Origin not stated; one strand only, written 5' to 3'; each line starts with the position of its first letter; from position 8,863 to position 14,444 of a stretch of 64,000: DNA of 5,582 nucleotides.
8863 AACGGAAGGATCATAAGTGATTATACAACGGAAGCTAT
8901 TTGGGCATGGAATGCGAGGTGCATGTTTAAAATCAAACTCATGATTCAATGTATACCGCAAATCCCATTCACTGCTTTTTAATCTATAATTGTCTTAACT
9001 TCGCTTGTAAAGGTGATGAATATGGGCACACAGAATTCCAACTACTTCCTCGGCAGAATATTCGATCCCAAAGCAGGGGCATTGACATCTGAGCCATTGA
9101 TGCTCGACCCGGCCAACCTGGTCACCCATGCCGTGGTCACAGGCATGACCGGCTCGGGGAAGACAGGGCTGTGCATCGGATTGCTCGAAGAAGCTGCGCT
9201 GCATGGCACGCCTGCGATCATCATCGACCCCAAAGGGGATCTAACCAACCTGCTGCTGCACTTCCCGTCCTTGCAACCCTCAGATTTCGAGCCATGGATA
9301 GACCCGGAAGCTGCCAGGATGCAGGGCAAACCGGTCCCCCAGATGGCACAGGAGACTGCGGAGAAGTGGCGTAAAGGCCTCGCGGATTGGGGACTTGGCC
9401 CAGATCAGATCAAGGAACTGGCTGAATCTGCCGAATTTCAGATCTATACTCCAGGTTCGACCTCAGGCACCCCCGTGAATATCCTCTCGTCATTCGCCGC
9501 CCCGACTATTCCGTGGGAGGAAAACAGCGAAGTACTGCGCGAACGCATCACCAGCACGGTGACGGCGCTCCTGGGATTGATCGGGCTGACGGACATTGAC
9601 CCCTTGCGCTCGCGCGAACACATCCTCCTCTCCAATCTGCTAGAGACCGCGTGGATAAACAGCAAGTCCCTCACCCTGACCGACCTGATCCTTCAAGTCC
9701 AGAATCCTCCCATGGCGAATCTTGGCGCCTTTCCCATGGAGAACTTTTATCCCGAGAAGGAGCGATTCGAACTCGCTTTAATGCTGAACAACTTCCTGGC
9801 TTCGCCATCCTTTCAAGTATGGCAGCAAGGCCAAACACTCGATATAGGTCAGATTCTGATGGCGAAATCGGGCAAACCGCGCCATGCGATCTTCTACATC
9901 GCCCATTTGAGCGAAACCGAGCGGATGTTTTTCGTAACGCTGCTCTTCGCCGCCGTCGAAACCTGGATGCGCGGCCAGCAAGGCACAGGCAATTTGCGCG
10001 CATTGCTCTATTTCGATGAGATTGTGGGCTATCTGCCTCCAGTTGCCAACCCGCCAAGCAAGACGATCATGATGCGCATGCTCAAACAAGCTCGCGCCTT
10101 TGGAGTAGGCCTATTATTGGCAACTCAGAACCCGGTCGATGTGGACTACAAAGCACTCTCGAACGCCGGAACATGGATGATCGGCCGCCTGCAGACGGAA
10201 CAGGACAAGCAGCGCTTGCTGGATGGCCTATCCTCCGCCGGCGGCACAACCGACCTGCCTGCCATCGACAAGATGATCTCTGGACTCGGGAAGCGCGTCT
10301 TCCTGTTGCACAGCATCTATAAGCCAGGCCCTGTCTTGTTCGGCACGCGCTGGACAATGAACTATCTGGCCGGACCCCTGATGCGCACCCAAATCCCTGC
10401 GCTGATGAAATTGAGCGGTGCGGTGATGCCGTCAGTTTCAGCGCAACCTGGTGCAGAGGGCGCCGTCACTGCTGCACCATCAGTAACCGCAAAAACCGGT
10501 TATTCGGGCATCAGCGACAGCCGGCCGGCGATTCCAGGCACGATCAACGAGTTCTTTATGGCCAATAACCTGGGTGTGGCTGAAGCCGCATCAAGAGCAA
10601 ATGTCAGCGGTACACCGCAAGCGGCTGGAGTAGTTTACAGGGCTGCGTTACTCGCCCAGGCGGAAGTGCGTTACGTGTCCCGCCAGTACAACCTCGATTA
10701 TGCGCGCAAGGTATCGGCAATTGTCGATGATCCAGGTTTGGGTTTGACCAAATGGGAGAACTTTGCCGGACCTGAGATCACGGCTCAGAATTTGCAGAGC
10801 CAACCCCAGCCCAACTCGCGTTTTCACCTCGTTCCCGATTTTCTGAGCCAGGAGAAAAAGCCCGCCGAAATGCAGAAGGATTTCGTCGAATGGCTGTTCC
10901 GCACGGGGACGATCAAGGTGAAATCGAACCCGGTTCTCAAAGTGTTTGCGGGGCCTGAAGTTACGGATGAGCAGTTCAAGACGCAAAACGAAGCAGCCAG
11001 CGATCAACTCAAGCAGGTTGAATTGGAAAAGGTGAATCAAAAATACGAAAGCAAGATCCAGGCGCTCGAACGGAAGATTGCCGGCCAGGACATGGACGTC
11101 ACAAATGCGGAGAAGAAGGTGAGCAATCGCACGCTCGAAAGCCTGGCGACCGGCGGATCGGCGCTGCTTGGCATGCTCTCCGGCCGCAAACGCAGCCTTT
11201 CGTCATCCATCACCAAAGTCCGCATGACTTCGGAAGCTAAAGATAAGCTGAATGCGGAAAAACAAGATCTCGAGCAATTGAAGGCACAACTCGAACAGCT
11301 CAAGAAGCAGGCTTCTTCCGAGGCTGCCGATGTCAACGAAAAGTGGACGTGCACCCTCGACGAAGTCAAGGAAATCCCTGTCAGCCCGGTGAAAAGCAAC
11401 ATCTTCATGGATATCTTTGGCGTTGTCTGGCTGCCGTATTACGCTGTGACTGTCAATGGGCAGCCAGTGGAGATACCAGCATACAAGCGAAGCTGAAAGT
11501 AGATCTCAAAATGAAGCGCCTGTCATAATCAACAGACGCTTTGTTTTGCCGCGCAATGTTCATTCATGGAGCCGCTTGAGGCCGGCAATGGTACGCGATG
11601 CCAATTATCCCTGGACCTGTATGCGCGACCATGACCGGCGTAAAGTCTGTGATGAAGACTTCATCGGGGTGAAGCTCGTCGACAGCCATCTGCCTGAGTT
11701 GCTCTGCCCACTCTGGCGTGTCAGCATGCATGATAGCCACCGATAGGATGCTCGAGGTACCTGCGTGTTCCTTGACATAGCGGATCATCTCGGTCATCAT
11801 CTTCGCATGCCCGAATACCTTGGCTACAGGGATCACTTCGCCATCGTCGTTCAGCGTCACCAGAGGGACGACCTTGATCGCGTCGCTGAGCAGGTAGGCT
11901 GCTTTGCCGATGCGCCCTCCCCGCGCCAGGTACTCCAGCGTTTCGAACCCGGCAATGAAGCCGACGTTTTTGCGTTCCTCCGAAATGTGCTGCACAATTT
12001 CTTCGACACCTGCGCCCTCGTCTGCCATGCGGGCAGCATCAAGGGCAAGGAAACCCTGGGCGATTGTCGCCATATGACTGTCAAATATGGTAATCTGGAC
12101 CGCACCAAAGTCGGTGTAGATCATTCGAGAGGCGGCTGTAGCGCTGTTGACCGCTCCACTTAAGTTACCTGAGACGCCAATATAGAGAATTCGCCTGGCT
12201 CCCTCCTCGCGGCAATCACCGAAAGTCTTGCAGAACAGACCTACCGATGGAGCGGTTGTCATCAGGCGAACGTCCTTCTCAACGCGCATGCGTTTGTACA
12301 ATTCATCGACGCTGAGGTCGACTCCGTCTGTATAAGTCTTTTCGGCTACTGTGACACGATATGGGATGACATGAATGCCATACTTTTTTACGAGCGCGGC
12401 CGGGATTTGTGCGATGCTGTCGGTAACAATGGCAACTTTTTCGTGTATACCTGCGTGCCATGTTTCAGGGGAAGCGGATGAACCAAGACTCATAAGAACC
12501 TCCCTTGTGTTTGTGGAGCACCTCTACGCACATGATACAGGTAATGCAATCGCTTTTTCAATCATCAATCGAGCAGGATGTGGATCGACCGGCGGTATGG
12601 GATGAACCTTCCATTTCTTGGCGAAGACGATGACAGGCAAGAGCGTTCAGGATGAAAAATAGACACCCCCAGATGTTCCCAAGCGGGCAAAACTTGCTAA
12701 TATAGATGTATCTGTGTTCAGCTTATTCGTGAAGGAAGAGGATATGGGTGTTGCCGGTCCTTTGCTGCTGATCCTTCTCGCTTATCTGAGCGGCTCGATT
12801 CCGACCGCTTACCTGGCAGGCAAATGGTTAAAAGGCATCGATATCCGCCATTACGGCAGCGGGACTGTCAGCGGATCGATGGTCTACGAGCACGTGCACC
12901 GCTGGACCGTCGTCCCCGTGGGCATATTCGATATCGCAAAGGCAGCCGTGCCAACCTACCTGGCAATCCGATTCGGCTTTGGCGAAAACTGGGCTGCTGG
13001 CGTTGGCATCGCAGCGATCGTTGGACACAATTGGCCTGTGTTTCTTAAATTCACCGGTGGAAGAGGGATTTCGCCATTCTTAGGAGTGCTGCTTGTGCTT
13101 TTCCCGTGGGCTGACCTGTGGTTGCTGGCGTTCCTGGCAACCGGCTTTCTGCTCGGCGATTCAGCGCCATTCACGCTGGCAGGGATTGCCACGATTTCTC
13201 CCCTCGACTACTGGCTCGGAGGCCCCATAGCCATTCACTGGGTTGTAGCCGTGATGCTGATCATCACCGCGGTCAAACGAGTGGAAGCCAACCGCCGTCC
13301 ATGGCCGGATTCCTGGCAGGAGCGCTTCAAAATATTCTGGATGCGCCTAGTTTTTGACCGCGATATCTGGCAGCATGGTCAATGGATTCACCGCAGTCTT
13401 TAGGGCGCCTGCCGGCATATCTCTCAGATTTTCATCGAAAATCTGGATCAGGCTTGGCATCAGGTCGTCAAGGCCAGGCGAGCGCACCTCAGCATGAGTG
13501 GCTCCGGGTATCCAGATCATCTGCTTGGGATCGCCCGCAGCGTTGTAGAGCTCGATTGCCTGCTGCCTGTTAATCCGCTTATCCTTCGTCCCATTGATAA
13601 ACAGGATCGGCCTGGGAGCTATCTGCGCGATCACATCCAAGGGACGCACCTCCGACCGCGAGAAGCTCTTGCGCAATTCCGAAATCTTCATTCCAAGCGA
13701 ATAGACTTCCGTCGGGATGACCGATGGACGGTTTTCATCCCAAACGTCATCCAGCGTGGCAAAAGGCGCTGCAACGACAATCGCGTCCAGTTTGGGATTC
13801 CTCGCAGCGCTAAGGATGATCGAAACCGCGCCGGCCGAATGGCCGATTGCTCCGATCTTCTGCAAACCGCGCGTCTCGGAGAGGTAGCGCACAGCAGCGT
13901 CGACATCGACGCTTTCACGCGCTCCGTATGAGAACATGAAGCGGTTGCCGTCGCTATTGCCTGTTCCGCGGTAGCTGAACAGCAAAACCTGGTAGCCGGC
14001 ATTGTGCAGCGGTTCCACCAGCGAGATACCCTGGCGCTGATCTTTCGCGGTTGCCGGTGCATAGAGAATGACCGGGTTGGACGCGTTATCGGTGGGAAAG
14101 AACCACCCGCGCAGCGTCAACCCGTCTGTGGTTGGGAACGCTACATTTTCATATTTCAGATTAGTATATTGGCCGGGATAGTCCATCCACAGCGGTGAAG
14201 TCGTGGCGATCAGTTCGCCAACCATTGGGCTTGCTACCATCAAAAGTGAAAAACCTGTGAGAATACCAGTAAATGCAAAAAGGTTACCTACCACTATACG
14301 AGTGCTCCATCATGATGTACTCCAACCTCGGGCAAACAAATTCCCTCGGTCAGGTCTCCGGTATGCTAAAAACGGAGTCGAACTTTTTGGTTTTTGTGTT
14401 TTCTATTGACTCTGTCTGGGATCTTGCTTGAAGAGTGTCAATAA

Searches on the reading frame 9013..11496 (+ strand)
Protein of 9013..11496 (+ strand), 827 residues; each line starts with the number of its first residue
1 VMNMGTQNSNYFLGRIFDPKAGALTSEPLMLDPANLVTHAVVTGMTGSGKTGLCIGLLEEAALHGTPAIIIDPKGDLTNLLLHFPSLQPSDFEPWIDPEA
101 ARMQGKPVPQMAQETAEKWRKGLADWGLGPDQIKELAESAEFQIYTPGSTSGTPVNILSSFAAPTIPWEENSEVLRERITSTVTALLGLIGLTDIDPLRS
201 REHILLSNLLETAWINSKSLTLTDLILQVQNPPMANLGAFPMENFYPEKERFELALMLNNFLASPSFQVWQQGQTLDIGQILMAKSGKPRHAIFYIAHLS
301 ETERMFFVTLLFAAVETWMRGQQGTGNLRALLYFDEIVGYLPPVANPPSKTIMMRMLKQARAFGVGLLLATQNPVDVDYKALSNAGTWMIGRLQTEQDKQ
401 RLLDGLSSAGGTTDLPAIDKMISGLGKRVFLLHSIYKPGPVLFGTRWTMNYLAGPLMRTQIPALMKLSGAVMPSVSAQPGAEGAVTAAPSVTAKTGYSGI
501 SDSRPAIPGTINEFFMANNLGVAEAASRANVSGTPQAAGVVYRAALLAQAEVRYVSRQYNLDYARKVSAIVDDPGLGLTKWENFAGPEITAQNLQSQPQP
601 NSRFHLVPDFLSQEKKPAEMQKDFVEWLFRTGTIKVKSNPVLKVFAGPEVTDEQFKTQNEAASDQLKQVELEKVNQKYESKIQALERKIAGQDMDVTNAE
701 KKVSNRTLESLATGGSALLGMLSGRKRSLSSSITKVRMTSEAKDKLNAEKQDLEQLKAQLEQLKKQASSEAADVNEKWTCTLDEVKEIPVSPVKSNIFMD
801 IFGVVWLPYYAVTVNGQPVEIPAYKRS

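Call 81: search_protein_families(library=pfam, proteins=[window:9013-11496:+], max_evalue=0.00001)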
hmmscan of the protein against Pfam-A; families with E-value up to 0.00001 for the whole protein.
window:9013-11496:+ (827 aa): 1 family
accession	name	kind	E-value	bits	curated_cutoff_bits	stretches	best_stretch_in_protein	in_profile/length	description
PF01935.23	DUF87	-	5.1e-07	30.4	23.2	1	28-81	13-68/220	Helicase HerA, central domain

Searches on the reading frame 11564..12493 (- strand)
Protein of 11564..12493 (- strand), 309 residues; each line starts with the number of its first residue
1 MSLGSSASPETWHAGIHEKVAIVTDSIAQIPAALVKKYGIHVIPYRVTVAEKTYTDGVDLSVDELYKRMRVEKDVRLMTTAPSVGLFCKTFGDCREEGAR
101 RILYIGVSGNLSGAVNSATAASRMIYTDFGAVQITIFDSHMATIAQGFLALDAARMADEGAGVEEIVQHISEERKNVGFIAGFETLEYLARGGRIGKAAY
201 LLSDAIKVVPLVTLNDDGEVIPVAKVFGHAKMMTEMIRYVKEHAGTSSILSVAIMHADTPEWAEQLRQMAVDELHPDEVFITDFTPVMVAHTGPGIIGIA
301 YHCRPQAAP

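Call 81: search_protein_families(library=pfam, proteins=[window:11564-12493:-], max_evalue=0.00001)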
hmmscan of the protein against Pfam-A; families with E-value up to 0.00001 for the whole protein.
window:11564-12493:- (309 aa): 1 family
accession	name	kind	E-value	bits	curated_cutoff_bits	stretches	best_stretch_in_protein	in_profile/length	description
PF02645.21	DegV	-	5.5e-75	252.7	27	1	19-301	1-277/280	Uncharacterised protein, DegV family COG1307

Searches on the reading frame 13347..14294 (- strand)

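Call 81: search_protein_families(library=pfam, proteins=[window:13347-14294:-], max_evalue=0.00001)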
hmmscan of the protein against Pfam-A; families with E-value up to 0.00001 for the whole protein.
window:13347-14294:- (315 aa): 6 families
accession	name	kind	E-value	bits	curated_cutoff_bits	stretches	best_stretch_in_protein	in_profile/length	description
PF12146.15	Hydrolase_4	-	1.8e-15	57.3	27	1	92-183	23-115/239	Serine aminopeptidase, S33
PF00326.27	Peptidase_S9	-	6.4e-12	45.9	22.6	1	95-267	9-187/213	Prolyl oligopeptidase family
PF02129.25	Peptidase_S15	-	4.1e-11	43.5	23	1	67-189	12-141/262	X-Pro dipeptidyl-peptidase (S15 family)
PF00561.26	Abhydrolase_1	-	6.5e-09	36.2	25.8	1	91-193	18-124/245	alpha/beta hydrolase fold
PF12697.13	Abhydrolase_6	-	4.2e-07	31.3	26.3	1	94-192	21-130/217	Alpha/beta hydrolase family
PF01738.24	DLH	-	3.4e-06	27.2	21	0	114-268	60-187/217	Dienelactone hydrolase family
